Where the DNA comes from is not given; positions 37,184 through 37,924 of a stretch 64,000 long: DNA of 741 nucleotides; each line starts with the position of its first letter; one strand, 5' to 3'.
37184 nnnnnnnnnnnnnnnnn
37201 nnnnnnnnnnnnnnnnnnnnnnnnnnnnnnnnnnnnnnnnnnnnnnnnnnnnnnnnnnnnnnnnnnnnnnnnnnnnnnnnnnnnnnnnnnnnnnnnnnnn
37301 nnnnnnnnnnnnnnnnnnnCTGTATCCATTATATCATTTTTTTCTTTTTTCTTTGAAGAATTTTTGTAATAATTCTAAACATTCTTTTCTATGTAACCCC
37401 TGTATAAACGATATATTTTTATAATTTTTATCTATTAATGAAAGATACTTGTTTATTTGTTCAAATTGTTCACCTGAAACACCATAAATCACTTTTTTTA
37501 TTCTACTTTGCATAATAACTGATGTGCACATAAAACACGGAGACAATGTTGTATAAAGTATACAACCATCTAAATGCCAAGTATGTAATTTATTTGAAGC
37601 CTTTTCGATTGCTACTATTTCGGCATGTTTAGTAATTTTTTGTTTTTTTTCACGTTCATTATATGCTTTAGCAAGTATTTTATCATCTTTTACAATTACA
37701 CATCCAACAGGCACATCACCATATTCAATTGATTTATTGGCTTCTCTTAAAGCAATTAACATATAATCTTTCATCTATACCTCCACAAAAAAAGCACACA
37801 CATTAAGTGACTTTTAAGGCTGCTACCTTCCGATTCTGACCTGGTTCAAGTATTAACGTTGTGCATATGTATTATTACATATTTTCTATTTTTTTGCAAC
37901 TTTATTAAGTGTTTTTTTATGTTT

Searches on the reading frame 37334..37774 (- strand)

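Call 7: search_protein_families(library=pfam, proteins=[window:37334-37774:-], max_evalue=0.01)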
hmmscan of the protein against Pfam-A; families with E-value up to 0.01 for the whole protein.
window:37334-37774:- (146 aa): 7 families
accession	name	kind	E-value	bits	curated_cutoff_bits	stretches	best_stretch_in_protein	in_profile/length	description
PF14437.12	MafB19-deam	-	9.6e-35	120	27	1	3-144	5-142/142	MafB19-like deaminase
PF00383.29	dCMP_cyt_deam_1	-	2e-30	105.1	25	1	2-98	5-101/102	Cytidine and deoxycytidylate deaminase zinc-binding region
PF18750.7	SNAD4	-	9.8e-05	22.8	27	1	40-89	23-73/130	Secreted Novel AID/APOBEC-like Deaminase 4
PF14439.12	Bd3614-deam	-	0.0009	19.7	38.5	1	29-95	17-86/113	Bd3614-like deaminase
PF18778.7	NAD1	-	0.00091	19.8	27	1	37-89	41-92/175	Novel AID APOBEC clade 1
PF08210.17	APOBEC_N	-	0.0014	19.1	25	1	43-89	40-87/170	APOBEC-like N-terminal domain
PF18772.7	APOBEC2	-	0.0083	16.6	26.8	0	44-89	45-91/175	APOBEC2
